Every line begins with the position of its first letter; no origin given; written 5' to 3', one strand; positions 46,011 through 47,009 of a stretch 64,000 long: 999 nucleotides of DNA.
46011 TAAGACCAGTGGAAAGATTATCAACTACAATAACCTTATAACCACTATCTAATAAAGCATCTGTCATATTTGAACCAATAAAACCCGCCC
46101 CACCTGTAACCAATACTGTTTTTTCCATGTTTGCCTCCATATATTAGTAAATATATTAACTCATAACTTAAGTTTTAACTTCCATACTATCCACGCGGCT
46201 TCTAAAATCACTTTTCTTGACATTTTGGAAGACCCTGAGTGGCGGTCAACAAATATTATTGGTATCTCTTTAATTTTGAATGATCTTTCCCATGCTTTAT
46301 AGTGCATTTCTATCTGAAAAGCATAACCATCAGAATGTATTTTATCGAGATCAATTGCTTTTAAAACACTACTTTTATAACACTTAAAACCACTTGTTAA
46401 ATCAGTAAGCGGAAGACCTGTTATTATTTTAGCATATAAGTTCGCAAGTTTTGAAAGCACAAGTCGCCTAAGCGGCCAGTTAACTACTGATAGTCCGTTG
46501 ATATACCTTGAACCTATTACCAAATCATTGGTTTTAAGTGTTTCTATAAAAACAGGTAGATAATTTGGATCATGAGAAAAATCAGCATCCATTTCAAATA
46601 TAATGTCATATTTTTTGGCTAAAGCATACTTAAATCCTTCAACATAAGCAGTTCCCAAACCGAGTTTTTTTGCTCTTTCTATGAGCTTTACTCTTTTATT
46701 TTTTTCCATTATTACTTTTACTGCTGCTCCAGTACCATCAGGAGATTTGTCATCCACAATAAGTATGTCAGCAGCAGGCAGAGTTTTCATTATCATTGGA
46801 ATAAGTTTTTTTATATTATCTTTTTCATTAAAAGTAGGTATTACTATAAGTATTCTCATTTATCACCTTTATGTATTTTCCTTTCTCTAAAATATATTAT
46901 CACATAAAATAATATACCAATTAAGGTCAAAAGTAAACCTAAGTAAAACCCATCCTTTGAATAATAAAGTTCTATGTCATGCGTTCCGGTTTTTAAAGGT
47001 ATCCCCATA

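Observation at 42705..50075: Compact operon for a predicted lipid-linked pentose glycosylation system with unexplained accessory genes (UXS - YfhO GT-C - Und-P GT2 - 4-epimerase - SAM MTase - degenerate FabD - MntP - small HTH)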

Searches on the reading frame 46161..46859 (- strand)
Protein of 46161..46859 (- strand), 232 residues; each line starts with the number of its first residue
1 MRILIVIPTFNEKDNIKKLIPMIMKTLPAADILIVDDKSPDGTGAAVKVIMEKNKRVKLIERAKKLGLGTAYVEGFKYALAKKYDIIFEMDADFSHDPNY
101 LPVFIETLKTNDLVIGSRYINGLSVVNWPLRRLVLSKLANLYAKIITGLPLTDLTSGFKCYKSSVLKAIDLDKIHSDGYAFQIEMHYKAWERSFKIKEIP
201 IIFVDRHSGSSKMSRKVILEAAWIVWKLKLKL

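Call 3: search_protein_families(library=pfam, proteins=[window:46161-46859:-], max_evalue=0.01)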
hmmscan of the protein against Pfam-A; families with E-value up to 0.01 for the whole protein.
window:46161-46859:- (232 aa): 3 families
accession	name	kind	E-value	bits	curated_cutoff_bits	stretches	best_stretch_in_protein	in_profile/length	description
PF00535.33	Glycos_transf_2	-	8.7e-28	97.8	23.3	1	5-168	2-166/168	Glycosyl transferase family 2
PF13641.12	Glyco_tranf_2_3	-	0.00018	22.1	27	1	3-113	3-118/230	Glycosyltransferase like family 2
PF10111.15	Glyco_tranf_2_2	-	0.00053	20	27.3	1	5-94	2-92/276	Glycosyltransferase like family 2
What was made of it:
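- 46161..46859 (-): Dpm1/Ppm1-type polyprenyl-phosphate glycosyltransferase (GT2), 232 aa, no transmembrane segment. Pfam Glycos_transf_2 97.8 bits (call 3).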

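Call 4: search_protein_families(library=ncbifam, proteins=[window:46161-46859:-], max_evalue=0.01)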
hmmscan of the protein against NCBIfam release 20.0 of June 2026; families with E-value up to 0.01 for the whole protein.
window:46161-46859:- (232 aa): 17 families
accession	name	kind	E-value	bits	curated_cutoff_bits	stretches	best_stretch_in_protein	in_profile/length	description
TIGR04182.1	glyco_TIGR04182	equivalog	2.2e-18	66.7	325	1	3-211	2-198/293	S-layer glycoprotein N-glycosyltransferase AglJ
NF058614.1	PPMAGASynPpgS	equivalog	2.4e-16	59.9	370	1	4-203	3-196/226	polyprenyl-phospho-N-acetylgalactosaminyl synthase PpgS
NF047588.1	GlcsyltransPgfSStrep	equivalog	7.8e-14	51.6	500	1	1-169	1-167/308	glycosyltransferase PgfS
TIGR03937.1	PgaC_IcaA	equivalog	1e-11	44.4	422.3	1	3-112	47-154/407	poly-beta-1,6-N-acetyl-D-glucosamine synthase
NF041391.1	DPhHxTase_Halo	equivalog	5e-11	42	375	1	9-208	3-188/213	dolichyl-phosphate hexose transferase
NF007986.1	PRK10714.1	equivalog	3.8e-10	39.3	529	1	3-215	8-212/316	undecaprenyl-phosphate 4-deoxy-4-formamido-L-arabinose transferase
NF045692.1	OglycostaseCruG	equivalog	5.3e-09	35.5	600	1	3-113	43-157/386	2'-O-glycosyltransferase CruG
TIGR03469.1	HpnB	hypoth_equivalog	1.4e-08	34.2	379.25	1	3-119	46-171/386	hopene-associated glycosyltransferase HpnB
NF053846.1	glyco_with_XrtP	equivalog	1.2e-07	30.8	520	1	6-71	46-114/440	XrtP-associated glycosyltransferase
TIGR04283.1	glyco_like_mftF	equivalog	1.3e-06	28.2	182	1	5-71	3-69/221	TIGR04283 family arsenosugar biosynthesis glycosyltransferase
NF047683.1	TeichurnBiosyTuaG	equivalog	3.2e-06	27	400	1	3-112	8-115/252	teichuronic acid biosynthesis protein TuaG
NF007482.0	PRK10073.1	equivalog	5.6e-06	25.6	423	1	3-115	8-117/334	glycosyltransferase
TIGR01556.1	rhamnosyltran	subfamily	1.3e-05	24.6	200.55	1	16-112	10-102/281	rhamnosyltransferase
NF050050.1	ProtGlycPglI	equivalog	5.5e-05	22.7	500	1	3-63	4-65/306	GalNAc(5)-diNAcBac-PP-undecaprenol beta-1,3-glucosyltransferase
NF010496.0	PRK13915.1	equivalog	0.00084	18.5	262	1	2-112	32-146/307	glucosyl-3-phosphoglycerate synthase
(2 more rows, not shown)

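Call 9: find_encoding_contigs(protein=window:46161-46859:-, flank=10000, max_places=6)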
Protein window:46161-46859:- (232 aa): 10 contigs read that carry it; 6 places shown.
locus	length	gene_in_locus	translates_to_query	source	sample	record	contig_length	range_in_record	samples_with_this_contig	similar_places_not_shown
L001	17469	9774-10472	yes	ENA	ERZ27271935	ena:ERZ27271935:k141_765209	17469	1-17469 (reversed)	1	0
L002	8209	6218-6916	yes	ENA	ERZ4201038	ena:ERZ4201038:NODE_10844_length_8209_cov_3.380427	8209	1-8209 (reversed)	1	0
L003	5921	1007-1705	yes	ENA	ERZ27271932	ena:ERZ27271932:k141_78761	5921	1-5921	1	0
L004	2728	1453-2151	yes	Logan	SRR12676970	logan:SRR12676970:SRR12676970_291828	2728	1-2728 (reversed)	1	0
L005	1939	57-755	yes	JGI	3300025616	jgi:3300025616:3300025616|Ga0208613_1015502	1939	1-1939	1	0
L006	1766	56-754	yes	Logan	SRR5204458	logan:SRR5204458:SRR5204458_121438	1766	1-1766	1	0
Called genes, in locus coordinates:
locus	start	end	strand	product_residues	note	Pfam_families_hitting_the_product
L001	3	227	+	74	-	?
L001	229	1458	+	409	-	PF13393:tRNA-synt_His, PF00587:tRNA-synt_2b, PF03129:HGTP_anticodon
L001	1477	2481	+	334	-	PF04166:PdxA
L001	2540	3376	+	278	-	PF00398:RrnaAD, PF13847:Methyltransf_31 (faint)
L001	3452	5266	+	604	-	PF13522:GATase_6, PF13537:GATase_7, PF01380:SIS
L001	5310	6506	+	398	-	PF17785:PUA_3, PF02475:TRM5-TYW2_MTfase (weak), PF10672:Methyltrans_SAM, PF01728:FtsJ (weak), PF03602:Cons_hypoth95, PF05175:MTS, PF06325:PrmA, PF13847:Methyltransf_31, +2 more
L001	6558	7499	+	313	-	PF00106:adh_short (faint), PF01073:3Beta_HSD, PF01370:Epimerase, PF02719:Polysacc_synt_2, PF07993:NAD_binding_4 (faint), PF16363:GDP_Man_Dehyd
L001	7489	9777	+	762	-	PF10131:PTPS_related (weak), PF09586:YfhO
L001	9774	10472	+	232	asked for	PF00535:Glycos_transf_2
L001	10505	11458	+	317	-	PF00106:adh_short, PF01073:3Beta_HSD, PF01370:Epimerase, PF02719:Polysacc_synt_2, PF04321:RmlD_sub_bind, PF05368:NmrA (weak), PF13460:NAD_binding_10, PF16363:GDP_Man_Dehyd, +1 more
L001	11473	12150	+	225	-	PF07021:MetW (weak), PF13489:Methyltransf_23, PF13649:Methyltransf_25, PF13847:Methyltransf_31, PF08241:Methyltransf_11, PF08242:Methyltransf_12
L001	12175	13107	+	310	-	PF00698:Acyl_transf_1 (weak)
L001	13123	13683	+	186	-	PF02659:Mntp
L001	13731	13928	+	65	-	-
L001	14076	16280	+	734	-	PF00580:UvrD-helicase, PF01443:Viral_helicase1 (faint), PF13245:AAA_19, PF13604:AAA_30 (faint), PF13361:UvrD_C, PF13087:AAA_12 (weak), PF13538:UvrD_C_2, PF21196:PcrA_UvrD_tudor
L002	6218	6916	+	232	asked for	PF00535:Glycos_transf_2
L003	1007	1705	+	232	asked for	PF00535:Glycos_transf_2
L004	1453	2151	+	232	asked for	PF00535:Glycos_transf_2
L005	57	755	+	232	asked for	PF00535:Glycos_transf_2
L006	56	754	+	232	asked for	PF00535:Glycos_transf_2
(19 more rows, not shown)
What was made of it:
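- Tried and rejected: The GT2 look-up worked and showed that public gene calls use the ATG two codons downstream (call 9).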

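Call 27: search_solved_structures(query=window:46161-46859:-, max_evalue=0.00001)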
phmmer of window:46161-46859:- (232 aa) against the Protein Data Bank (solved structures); distinct sequences matched with E-value up to 0.00001: 4.
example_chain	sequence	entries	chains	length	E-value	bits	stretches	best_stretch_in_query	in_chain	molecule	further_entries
5mlz_A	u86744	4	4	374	6.1e-32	114.4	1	1-228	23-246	Dolichol monophosphate mannose synthase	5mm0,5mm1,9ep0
9bhc_C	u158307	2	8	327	2e-07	34.2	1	2-215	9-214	Undecaprenyl-phosphate 4-deoxy-4-formamido-L-arabinose transferase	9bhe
8vxh_A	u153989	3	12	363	2.7e-07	33.8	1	2-215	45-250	Undecaprenyl-phosphate 4-deoxy-4-formamido-L-arabinose transferase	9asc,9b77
9hwj_A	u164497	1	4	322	1.4e-06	31.4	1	2-215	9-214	Undecaprenyl-phosphate 4-deoxy-4-formamido-L-arabinose transferase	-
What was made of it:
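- On ArnC (Und-P 4-deoxy-4-formamido-L-arabinose transferase): 39.3 bits against a cut-off of 529 (call 4) and 34 bits to ArnC structures (call 27).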

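Call 68: search_solved_structures(query=window:46161-46859:-, max_evalue=1e-10, show_alignments=1)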
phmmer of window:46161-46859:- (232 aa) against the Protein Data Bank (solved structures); distinct sequences matched with E-value up to 1e-10: 1.
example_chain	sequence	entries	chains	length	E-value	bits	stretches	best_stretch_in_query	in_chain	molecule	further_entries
5mlz_A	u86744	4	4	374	6.1e-32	114.4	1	1-228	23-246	Dolichol monophosphate mannose synthase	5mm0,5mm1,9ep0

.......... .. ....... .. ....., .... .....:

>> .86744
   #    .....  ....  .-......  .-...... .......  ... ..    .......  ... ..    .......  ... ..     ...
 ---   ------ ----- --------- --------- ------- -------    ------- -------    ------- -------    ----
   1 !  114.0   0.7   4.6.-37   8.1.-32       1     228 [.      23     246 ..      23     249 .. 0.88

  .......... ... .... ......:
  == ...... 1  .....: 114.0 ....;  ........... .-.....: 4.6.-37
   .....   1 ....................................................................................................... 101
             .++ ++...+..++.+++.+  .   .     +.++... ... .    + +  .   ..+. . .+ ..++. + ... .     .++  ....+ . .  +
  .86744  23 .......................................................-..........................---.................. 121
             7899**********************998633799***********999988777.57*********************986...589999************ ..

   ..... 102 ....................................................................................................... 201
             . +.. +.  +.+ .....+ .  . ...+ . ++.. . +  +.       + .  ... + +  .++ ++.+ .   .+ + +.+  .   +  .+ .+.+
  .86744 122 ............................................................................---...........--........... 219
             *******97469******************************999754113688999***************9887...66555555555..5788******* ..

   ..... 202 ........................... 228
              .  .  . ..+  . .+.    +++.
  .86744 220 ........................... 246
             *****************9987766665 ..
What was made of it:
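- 46161..46859 (-): PDB: P. furiosus DPMS 5mlz 114 bits, ArnC 34 bits (calls 27, 68).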
